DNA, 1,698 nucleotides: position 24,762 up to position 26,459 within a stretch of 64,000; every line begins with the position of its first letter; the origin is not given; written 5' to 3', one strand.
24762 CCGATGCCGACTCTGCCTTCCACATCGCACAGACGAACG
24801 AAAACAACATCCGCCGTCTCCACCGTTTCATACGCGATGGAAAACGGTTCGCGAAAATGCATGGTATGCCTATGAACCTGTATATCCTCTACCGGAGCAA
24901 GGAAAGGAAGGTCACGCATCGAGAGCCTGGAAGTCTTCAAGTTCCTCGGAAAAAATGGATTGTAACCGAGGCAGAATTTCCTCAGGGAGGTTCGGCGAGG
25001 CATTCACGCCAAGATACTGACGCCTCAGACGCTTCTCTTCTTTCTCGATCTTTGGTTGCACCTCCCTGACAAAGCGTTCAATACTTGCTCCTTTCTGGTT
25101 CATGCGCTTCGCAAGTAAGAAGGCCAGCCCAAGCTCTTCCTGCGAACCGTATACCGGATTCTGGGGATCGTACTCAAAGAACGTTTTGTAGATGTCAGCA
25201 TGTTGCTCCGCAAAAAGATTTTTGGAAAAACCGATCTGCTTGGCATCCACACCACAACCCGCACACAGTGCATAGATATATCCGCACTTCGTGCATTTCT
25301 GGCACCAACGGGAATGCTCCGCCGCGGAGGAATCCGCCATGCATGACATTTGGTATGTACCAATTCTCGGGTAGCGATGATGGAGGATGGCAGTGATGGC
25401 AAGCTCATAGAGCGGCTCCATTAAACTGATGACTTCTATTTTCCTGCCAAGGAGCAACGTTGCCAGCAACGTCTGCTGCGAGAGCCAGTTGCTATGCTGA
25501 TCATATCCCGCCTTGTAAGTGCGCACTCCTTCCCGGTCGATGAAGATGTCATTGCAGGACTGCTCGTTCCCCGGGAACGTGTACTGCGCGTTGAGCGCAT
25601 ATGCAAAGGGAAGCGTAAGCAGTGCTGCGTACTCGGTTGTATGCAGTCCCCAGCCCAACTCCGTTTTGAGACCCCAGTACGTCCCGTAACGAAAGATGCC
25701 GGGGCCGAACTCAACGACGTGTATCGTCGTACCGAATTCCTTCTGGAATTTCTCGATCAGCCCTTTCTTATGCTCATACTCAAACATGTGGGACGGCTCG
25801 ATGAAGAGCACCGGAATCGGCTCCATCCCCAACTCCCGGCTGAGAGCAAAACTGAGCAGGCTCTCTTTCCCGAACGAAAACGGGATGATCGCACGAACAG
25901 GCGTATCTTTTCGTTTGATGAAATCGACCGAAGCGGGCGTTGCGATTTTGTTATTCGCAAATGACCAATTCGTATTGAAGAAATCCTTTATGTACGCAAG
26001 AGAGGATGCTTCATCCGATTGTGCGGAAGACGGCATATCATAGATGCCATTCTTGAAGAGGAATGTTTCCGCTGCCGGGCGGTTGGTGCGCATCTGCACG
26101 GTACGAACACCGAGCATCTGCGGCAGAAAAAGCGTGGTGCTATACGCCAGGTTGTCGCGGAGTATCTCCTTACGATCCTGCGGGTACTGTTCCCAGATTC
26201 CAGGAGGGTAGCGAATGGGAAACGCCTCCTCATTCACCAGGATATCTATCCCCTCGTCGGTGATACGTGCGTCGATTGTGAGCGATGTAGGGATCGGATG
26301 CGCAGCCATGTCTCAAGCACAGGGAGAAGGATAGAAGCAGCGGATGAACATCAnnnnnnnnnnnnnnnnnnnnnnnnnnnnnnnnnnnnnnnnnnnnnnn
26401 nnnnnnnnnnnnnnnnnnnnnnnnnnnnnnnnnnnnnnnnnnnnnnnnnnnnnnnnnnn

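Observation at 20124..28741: Translationally coupled six-gene operon rich in ATP-grasp ligases: ribosome-independent peptide/amide biosynthesis of unknown product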

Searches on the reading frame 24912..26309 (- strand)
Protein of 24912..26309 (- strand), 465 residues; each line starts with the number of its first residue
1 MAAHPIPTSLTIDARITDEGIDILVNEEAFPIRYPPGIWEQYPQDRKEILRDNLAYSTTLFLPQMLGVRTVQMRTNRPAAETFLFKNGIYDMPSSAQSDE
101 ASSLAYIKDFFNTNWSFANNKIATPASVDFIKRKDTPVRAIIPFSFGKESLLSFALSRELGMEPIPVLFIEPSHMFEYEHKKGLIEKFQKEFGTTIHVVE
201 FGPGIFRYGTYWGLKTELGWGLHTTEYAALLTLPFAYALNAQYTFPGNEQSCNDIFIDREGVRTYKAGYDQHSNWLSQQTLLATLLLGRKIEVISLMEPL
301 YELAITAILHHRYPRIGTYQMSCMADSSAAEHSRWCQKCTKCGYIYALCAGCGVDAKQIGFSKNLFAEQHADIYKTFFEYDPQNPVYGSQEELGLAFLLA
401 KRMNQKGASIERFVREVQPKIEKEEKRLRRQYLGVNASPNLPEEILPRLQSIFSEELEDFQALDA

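Call 4: search_protein_families(library=pfam, proteins=[window:24912-26309:-], max_evalue=0.01)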
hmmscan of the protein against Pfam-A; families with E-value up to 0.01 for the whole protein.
window:24912-26309:- (465 aa): 0 families
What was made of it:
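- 24912..26309 (-): g2: 465-aa QueC-like PP-loop ATPase with a Cys cluster, a distant MurL homologue. Predicted ATP-dependent (AMP-forming) activator and epimerase of a peptide C-terminal carboxylate. No Pfam hit (call 4).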

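Call 5: search_protein_families(library=ncbifam, proteins=[window:24912-26309:-], max_evalue=0.01)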
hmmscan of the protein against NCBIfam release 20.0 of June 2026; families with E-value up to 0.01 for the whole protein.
window:24912-26309:- (465 aa): 1 family
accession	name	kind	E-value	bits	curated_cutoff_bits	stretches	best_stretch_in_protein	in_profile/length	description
NF041275.1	MurL_Xanthmoales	equivalog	5.2e-11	41.7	700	1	288-451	275-445/447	UDP-N-acetyl-alpha-D-muramoyl-L-alanyl-L-glutamate epimerase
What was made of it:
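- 24912..26309 (-): NCBIfam MurL matches the C-terminus at 5e-11, far below cut-off (call 5).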

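Call 7: find_homologous_proteins(query=window:24912-26309:-)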
Query window:24912-26309:- (465 aa): 91 proteins with E <= 0.001 among 8000 candidates.
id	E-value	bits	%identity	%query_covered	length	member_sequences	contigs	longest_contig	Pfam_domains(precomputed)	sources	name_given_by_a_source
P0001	0.0e+0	1041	96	100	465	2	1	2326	-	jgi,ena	-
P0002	6.5e-223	759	71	98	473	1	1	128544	-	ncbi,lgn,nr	ncbi:hypothetical protein KKF55_06175 [Patescibacteria group bacterium]|nr:hypothetical protein [Pat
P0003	2.8e-222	757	71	97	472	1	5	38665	-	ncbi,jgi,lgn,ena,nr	ncbi:hypothetical protein KJ652_04130 [Patescibacteria group bacterium]|nr:hypothetical protein [Pat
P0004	5.8e-222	756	71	97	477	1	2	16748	-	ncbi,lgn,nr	ncbi:MAG: hypothetical protein PHO92_01960 [Candidatus Peribacteraceae bacterium]|nr:hypothetical pr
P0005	1.5e-187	642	62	97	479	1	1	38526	-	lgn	-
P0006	7.5e-172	591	56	98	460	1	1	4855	-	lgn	-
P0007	4.4e-171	588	57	97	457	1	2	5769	-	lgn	-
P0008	2.8e-170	585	56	98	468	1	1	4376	-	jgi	jgi:hypothetical protein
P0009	4.1e-170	585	57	97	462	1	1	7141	PF26298.1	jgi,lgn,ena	-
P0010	8.3e-169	580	55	99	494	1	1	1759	-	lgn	-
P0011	8.7e-169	580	56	97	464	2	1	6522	-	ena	-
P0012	9.3e-169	580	57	98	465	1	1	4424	-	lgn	-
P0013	1.7e-167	576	56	97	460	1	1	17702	-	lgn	-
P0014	5.9e-167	574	56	97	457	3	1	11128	-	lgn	-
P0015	2.3e-166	572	56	97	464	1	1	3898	PF26298.1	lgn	-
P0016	2.7e-166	572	55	98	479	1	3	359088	-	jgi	jgi:hypothetical protein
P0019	7.6e-165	567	54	99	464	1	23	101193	-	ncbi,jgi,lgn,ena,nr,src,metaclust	ncbi:MAG: hypothetical protein A2445_04485 [Candidatus Jacksonbacteria bacterium RIFOXYC2_FULL_44_29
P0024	4.5e-160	552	54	98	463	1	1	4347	PF26298.1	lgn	-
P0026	7.3e-159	548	52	99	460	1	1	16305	PF26298.1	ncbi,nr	ncbi:hypothetical protein HY214_01065 [Candidatus Roizmanbacteria bacterium]|nr:hypothetical protein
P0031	1.8e-155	537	53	97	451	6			PF26298.1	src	-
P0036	1.0e-151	524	52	98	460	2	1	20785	PF26298.1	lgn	-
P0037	1.2e-151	524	49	97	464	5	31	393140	-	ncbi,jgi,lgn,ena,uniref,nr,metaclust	ncbi:hypothetical protein A3G67_03465 [Candidatus Roizmanbacteria bacterium RIFCSPLOWO2_12_FULL_40_1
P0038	4.0e-151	522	51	97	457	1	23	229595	PF26298.1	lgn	-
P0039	6.3e-151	522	54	97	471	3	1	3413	PF26298.1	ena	-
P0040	1.4e-150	520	50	98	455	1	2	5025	PF26298.1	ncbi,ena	-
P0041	1.5e-150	520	51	97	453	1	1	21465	PF26298.1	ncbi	-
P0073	1.3e-114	402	61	62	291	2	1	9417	PF26298.1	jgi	jgi:hypothetical protein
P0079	9.3e-81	290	34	96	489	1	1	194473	-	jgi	jgi:hypothetical protein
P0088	3.4e-68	249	33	96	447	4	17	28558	-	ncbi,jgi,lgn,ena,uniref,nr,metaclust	ncbi:MAG: hypothetical protein UY21_C0008G0019 [Microgenomates group bacterium GW2011_GWA1_48_10]|un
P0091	2.0e-5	42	26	68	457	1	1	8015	PF26298.1,PF26299.1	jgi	jgi:hypothetical protein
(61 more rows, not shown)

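Call 10: find_related_loci(query=A1, collection=genome_contigs, flank=10000)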
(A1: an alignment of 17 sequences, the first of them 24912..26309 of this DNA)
Query A1 (465 aa) in genome_contigs; peptide patterns used: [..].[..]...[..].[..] (x = any residue, [..] = any of these).
209 stretches matched a pattern; 156 encode a relative of the query (tblastn E <= 1e-3); the best 80 are kept; 80 distinct loci.
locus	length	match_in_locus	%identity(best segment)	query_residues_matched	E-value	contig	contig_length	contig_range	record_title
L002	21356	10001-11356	71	6-458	0e+0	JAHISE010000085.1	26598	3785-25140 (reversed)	MAG: Patescibacteria group bacterium isolate MM_PC_MetaG.mb.158 MM_PC_MetaG.mb.158_k141_730140, whole genome shotgun seq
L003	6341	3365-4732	61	4-460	0e+0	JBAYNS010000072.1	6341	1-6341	MAG: Candidatus Peribacteraceae bacterium isolate SO_2016_LW1_70 scaffold18818_LW64-88_2016, whole genome shotgun sequen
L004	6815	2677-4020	56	7-457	6e-175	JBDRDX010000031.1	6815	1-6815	MAG: Patescibacteria group bacterium isolate MEGAHIT-group-1.284 k141_1088585, whole genome shotgun sequence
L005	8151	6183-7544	55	7-460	1e-171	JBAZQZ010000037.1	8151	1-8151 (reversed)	MAG: Candidatus Gracilibacteria bacterium isolate SO_2017_GW1_136 NODE_33052_length_8151_cov_1.395813_OW334_2017, whole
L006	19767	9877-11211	56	9-457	1e-167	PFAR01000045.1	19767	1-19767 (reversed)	MAG: Candidatus Falkowbacteria bacterium CG10_big_fil_rev_8_21_14_0_10_43_10 CG10_8_21_14_0.10_scaffold_2387_c, whole ge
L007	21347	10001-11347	54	5-457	2e-165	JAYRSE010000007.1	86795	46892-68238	MAG: Candidatus Paceibacterota bacterium isolate XM1_ASGE3bin.5 k141_156320, whole genome shotgun sequence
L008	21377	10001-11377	54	1-460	3e-163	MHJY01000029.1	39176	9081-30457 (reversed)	MAG: Candidatus Jacksonbacteria bacterium RIFOXYB2_FULL_44_15 rifoxyb2_full_scaffold_353, whole genome shotgun sequence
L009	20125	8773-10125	50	6-457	2e-151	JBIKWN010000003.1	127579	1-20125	MAG: Bdellovibrionota bacterium isolate ME2015-09-13_3300035666_group6_bin236 Rohwer_bin1197_scaffold_59_c1, whole genom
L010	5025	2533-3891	50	6-462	2e-153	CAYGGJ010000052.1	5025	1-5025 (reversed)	MAG TPA_asm: uncultured Gammaproteobacteria bacterium isolate ERP113451_co1_192 genome assembly, contig: NODE_23679_leng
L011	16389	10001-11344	54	10-460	4e-149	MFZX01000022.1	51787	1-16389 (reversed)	MAG: Candidatus Roizmanbacteria bacterium RIFCSPHIGHO2_12_FULL_37_23 rifcsphigho2_12_scaffold_2345, whole genome shotgun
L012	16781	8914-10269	46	6-460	4e-149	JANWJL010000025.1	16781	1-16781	MAG: Candidatus Microgenomates bacterium isolate CRAIB_MAG66 c_000000066141, whole genome shotgun sequence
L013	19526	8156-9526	71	4-461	0e+0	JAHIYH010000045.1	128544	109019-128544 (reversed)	MAG: Patescibacteria group bacterium isolate Modern_marine.mb.105 Modern_marine.mb.105_k141_2363482, whole genome shotgu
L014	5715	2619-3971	48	6-457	1e-146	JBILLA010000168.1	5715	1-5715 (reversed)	MAG: Bdellovibrionota bacterium isolate ME2017-07-24_3300042509_group7_bin149 Rohwer_bin1199_scaffold_16762_c1, whole ge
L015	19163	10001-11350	49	6-457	2e-151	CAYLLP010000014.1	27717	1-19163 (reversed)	MAG TPA_asm: uncultured Gammaproteobacteria bacterium isolate SRP136066_co1_422 genome assembly, contig: NODE_1426_lengt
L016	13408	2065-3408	44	6-457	2e-132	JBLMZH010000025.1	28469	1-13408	MAG: Acidobacteriaceae bacterium isolate MAG208 PRJNA951521_bin64_renamed_24, whole genome shotgun sequence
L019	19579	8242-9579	43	9-457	5e-125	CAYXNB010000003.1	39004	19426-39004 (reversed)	MAG TPA_asm: uncultured Candidatus Saccharibacteria bacterium isolate SRP093185_co1_2 genome assembly, contig: NODE_455_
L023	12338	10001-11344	36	12-461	2e-92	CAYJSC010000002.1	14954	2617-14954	MAG TPA_asm: uncultured Gammaproteobacteria bacterium isolate ERP125453_co1_364 genome assembly, contig: NODE_4176_lengt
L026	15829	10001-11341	35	12-460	8e-89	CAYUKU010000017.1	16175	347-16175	MAG TPA_asm: uncultured Gammaproteobacteria bacterium isolate binchicken_co58_53 genome assembly, contig: NODE_2859_leng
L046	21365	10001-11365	34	10-459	4e-83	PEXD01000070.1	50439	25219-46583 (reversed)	MAG: Candidatus Woesearchaeota archaeon CG07_land_8_20_14_0_80_44_23 CG07_land_8_20_14_0.80_scaffold_248_c, whole genome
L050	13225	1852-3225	33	10-458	2e-82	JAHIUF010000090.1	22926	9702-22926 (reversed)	MAG: Nanoarchaeota archaeon isolate MM_PC_MetaG.mb.241 MM_PC_MetaG.mb.241_k141_1951186, whole genome shotgun sequence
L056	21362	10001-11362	34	10-457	3e-81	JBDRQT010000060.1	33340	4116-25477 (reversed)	MAG: archaeon isolate MEGAHIT-group-2.59 k141_509980, whole genome shotgun sequence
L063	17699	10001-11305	32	27-456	3e-77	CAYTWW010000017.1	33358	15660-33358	MAG TPA_asm: uncultured Methanosarcinales archaeon isolate SRP167436_co1_14 genome assembly, contig: NODE_1832_length_33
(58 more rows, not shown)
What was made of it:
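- Closest known: MurD2/MurL alternative peptidoglycan route. Different: The family is essentially confined to CPR and DPANN (calls 7, 10).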

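Call 21: search_solved_structures(query=A1, max_evalue=1, show_alignments=2)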
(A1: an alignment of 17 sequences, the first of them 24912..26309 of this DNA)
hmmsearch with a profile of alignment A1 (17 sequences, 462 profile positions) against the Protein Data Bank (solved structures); distinct sequences matched with E-value up to 1: 2.
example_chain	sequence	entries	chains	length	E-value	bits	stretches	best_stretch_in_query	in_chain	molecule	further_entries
1j6r_A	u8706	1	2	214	0.047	16.1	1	378-457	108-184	METHIONINE SYNTHASE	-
2c49_A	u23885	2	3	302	0.39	13.1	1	340-453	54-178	SUGAR KINASE MJ0406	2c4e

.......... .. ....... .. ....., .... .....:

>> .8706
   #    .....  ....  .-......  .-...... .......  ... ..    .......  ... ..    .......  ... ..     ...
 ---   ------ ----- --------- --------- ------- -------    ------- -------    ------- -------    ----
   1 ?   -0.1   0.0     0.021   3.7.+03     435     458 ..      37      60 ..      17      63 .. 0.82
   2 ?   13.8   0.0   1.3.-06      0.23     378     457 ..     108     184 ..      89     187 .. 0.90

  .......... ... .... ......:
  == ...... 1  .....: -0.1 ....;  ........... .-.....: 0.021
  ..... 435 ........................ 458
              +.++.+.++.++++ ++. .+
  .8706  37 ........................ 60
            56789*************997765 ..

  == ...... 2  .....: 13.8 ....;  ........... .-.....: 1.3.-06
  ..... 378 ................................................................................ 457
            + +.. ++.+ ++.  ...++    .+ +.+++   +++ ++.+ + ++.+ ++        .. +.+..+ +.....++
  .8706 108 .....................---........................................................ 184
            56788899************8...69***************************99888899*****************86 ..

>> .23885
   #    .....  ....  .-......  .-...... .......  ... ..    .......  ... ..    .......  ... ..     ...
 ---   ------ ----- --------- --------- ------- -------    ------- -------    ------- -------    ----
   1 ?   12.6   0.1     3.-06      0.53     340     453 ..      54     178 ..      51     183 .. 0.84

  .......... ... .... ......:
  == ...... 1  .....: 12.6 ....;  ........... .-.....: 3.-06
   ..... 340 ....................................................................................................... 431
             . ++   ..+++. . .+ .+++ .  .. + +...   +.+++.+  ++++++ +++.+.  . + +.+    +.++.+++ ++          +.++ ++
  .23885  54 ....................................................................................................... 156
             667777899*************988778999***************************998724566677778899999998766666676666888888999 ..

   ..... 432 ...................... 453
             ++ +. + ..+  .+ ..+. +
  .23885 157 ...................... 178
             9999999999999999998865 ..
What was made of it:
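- Tried and rejected: Nothing significant (call 21).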

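Call 24: find_encoding_contigs(protein=P0019, flank=10000, max_places=1)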
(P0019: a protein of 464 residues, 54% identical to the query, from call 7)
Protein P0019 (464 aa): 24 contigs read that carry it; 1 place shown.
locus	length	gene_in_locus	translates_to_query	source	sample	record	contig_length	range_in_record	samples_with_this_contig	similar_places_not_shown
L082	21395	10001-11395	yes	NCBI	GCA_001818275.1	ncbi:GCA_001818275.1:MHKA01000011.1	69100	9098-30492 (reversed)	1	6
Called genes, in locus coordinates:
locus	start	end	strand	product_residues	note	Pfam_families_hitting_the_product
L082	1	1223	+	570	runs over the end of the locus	PF05970:PIF1, PF13245:AAA_19, PF13401:AAA_22 (faint), PF13604:AAA_30, PF21530:Pif1_2B_dom (weak), PF14493:HTH_40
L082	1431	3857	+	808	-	PF02655:ATP-grasp_3, PF07478:Dala_Dala_lig_C (weak), PF08443:RimK (weak), PF13535:ATP-grasp_4, PF15632:ATPgrasp_Ter, PF18603:LAL_C2, PF02655:ATP-grasp_3 (weak), PF07478:Dala_Dala_lig_C, +4 more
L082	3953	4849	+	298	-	PF09924:LPG_synthase_C (faint)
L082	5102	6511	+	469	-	-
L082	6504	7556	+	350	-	PF13378:MR_MLE_C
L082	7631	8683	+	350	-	PF01041:DegT_DnrJ_EryC1 (faint)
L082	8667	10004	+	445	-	-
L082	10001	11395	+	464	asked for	-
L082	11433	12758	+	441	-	PF02784:Orn_Arg_deC_N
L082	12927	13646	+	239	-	-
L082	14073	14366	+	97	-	PF00166:Cpn10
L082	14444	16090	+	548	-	PF00118:Cpn60_TCP1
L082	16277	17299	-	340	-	PF04055:Radical_SAM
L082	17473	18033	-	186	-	PF01871:AMMECR1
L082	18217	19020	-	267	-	PF01875:Memo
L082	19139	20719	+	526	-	-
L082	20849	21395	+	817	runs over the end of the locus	PF01326:PPDK_N, PF00391:PEP-utilizers, PF02896:PEP-utilizers_C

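Call 25: find_encoding_contigs(protein=P0037, flank=10000, max_places=1)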
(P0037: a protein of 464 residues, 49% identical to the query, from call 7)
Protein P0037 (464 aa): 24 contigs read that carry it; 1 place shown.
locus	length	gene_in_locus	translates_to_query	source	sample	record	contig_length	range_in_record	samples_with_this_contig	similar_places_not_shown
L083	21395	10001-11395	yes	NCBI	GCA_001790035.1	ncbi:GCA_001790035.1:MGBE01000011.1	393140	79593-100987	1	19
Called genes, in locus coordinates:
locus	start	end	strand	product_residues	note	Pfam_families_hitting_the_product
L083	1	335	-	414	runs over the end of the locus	PF00587:tRNA-synt_2b, PF03129:HGTP_anticodon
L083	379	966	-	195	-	PF13189:Cytidylate_kin2, PF13238:AAA_18 (weak)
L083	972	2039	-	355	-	PF02163:Peptidase_M50, PF00595:PDZ (faint), PF13180:PDZ_2 (weak), PF17820:PDZ_6 (weak)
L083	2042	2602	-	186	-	PF01765:RRF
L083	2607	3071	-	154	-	PF25025:EF-Ts_N, PF00889:EF_TS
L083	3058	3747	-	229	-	PF00318:Ribosomal_S2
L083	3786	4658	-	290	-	PF00483:NTP_transferase, PF12804:NTP_transf_3 (weak)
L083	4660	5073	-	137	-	PF09134:Invasin_D3 (weak), PF02369:Big_1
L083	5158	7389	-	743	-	PF00158:Sigma54_activat (faint), PF12775:AAA_7 (faint), PF13401:AAA_22 (faint), PF17871:AAA_lid_9 (weak), PF00004:AAA, PF07724:AAA_2, PF07728:AAA_5, PF10431:ClpB_D2-small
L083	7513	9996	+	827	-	PF18130:ATPgrasp_N (weak), PF01071:GARS_A (weak), PF02222:ATP-grasp (faint), PF02655:ATP-grasp_3, PF08443:RimK (weak), PF13535:ATP-grasp_4, PF02655:ATP-grasp_3, PF07478:Dala_Dala_lig_C, +2 more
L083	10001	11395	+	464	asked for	-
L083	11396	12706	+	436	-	PF00278:Orn_DAP_Arg_deC (weak), PF01168:Ala_racemase_N, PF02784:Orn_Arg_deC_N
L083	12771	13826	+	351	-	-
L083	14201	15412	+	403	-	PF05239:PRC (weak), PF03448:MgtE_N, PF00571:CBS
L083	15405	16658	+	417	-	PF01566:Nramp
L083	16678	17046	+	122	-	-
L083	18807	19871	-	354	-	PF00012:HSP70 (faint), PF00022:Actin (faint), PF06723:MreB_Mbl, PF14450:FtsA (faint)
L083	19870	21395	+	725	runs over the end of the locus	PF04932:Wzy_C, PF13428:TPR_14 (faint), PF14559:TPR_19 (weak)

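Call 26: find_encoding_contigs(protein=P0002, flank=10000, max_places=1)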
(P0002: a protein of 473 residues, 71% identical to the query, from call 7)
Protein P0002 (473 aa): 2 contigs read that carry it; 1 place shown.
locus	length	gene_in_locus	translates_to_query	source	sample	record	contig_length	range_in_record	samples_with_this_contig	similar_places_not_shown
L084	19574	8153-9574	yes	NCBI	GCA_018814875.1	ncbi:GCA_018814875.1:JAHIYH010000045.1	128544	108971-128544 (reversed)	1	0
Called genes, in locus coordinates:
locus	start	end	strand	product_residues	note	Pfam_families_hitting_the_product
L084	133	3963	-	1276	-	PF13948:DUF4215 (faint)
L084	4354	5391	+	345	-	PF13207:AAA_17, PF13238:AAA_18, PF00383:dCMP_cyt_deam_1, PF14437:MafB19-deam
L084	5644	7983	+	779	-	PF01071:GARS_A (faint), PF02222:ATP-grasp (faint), PF02655:ATP-grasp_3, PF08443:RimK (faint), PF13535:ATP-grasp_4, PF18603:LAL_C2, PF07478:Dala_Dala_lig_C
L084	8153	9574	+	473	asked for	-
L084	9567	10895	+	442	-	PF02655:ATP-grasp_3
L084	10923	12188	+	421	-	PF02784:Orn_Arg_deC_N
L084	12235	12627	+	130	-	PF00856:SET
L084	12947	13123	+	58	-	-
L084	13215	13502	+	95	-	-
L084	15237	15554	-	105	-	-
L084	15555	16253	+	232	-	-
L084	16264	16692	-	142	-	-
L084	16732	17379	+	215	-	-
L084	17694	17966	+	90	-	-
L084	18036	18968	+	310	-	-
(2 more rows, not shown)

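Call 32: predict_structure(alignment_id=A1)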
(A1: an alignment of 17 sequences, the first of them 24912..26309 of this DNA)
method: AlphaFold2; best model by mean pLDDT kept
length: 465 residues; sequences in the alignment: 17
mean_pLDDT: 91.4   pTM: 0.92
mean pLDDT of the five models: 91.4, 91.0, 89.4, 89.1, 87.9
residues with pLDDT >= 90: 341; 70-90: 108; 50-70: 14; < 50: 2
segments of 3 or more residues with pLDDT < 50: none
pLDDT, mean of each block of 10 residues (from residue 1): 83 98 97 98 97 96 93 96 91 88 93 94 93 86 95 98 96 79 93 97 91 87 87 97 94 90 88 91 96 95 97 96 61 78 94 92 94 91 81 97 96 97 95 90 92 92 57
secondary structure, 60 per line:
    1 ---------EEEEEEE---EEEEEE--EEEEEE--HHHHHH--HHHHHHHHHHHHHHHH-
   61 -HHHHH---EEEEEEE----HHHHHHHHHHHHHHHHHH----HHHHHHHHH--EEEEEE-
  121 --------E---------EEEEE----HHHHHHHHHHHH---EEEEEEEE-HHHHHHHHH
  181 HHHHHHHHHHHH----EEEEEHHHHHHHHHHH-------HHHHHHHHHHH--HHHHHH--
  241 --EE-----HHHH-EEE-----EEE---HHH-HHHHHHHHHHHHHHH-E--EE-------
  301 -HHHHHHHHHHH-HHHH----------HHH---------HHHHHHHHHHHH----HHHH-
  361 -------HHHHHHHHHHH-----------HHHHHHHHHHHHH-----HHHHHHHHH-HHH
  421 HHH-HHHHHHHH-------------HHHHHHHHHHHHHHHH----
elements in order: E10-16 E20-25 E28-33 H36-41 H44-59 H62-66 E70-76 H81-98 H103-111 E114-119 E139-143 H148-159 E163-170 H172-192 E197-201 H202-212 H220-230 H233-238 H250-253 E255-257 E263-265 H273-287 H302-312 H314-317 H340-351 H356-359 H368-378 H390-402 H408-416 H418-423 H425-432 H446-461
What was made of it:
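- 24912..26309 (-): AF2 model pLDDT 91.4 (call 32).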
